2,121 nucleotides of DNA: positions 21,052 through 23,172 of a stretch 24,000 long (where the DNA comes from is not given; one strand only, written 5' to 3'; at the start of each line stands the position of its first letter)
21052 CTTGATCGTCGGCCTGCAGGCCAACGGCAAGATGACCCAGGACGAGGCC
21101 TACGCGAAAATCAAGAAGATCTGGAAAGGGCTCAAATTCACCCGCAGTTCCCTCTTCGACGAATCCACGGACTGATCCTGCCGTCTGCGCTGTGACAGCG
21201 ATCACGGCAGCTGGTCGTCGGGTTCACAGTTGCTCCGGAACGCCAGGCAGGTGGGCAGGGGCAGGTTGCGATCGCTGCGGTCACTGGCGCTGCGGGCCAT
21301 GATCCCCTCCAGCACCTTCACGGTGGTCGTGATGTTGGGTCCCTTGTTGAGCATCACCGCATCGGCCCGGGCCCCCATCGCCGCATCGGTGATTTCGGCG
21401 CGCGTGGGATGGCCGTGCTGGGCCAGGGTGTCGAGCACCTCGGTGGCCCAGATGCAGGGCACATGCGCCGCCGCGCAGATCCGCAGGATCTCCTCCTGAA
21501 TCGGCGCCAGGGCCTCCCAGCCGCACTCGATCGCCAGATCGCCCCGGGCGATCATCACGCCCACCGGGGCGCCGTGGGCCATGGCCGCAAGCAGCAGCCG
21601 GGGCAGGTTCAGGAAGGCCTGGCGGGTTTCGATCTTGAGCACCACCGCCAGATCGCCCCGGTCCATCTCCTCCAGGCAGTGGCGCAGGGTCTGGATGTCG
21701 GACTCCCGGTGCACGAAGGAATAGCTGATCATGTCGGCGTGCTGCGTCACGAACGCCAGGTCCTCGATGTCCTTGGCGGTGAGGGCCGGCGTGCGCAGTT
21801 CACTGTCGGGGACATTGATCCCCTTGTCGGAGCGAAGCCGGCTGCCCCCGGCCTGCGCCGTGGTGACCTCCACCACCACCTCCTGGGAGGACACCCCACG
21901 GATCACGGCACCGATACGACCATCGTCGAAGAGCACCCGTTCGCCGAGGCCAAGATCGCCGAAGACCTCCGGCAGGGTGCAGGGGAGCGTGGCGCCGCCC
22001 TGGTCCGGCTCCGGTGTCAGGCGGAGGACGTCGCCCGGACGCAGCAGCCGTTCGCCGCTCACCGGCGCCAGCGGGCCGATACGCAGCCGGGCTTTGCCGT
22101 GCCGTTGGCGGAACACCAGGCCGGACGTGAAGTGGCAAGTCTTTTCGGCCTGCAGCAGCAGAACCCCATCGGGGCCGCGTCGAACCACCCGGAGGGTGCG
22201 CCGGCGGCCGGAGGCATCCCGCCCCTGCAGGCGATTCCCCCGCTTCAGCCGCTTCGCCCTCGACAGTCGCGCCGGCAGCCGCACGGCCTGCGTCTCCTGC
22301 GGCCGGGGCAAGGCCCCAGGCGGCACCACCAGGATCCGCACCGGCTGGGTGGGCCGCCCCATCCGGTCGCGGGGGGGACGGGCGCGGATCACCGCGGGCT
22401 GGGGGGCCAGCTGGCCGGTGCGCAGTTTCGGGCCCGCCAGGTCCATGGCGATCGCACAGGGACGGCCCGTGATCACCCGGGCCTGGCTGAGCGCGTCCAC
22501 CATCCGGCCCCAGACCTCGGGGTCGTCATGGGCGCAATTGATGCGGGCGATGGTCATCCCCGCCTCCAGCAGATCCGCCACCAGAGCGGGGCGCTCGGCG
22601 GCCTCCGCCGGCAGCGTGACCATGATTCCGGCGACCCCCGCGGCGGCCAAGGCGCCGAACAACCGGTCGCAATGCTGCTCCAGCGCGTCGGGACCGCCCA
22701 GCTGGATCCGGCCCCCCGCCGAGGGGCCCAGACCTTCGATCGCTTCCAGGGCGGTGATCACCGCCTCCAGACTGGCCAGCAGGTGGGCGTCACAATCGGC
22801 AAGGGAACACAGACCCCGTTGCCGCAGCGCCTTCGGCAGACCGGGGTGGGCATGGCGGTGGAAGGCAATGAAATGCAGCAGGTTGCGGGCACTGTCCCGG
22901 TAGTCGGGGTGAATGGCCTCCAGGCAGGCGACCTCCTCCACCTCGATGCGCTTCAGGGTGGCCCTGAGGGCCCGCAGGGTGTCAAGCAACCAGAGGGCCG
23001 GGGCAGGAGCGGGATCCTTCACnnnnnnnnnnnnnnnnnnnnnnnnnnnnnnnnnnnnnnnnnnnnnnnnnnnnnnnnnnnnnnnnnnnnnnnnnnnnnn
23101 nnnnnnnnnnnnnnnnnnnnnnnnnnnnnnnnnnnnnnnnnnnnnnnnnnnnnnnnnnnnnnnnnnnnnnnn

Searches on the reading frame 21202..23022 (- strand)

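Call 9: search_protein_families(library=pfam, proteins=[window:21202-23022:-], max_evalue=0.01)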
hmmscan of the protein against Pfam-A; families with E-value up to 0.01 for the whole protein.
window:21202-23022:- (606 aa): 1 family
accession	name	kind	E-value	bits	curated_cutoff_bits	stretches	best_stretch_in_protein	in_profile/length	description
PF00224.27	PK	-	1.9e-48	165.7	30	2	346-559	109-315/328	Pyruvate kinase, barrel domain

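Call 42: search_protein_families(library=ncbifam, proteins=[window:21202-23022:-], max_evalue=1e-10)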
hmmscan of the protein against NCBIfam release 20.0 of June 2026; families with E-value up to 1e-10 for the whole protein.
window:21202-23022:- (606 aa): 7 families
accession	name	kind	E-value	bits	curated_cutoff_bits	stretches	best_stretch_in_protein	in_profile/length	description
NF011314.0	PRK14725.1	equivalog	4.7e-188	626.3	642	1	12-583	18-598/614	pyruvate kinase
TIGR01064.1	pyruv_kin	equivalog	8.6e-63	212.5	306.4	2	323-559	79-311/476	pyruvate kinase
NF004491.0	PRK05826.1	subfamily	2.2e-60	204.5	432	1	323-559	83-314/477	pyruvate kinase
NF004886.0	PRK06247.1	subfamily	1.6e-56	192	623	1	312-572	74-326/476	pyruvate kinase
NF004978.0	PRK06354.1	subfamily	6.8e-52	176.7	462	1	323-561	86-320/590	pyruvate kinase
NF006664.0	PRK09206.1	equivalog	6e-42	143.8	686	1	348-574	108-331/470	pyruvate kinase PykF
NF005234.0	PRK06739.1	equivalog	2.8e-34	118.6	564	1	327-559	79-305/352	pyruvate kinase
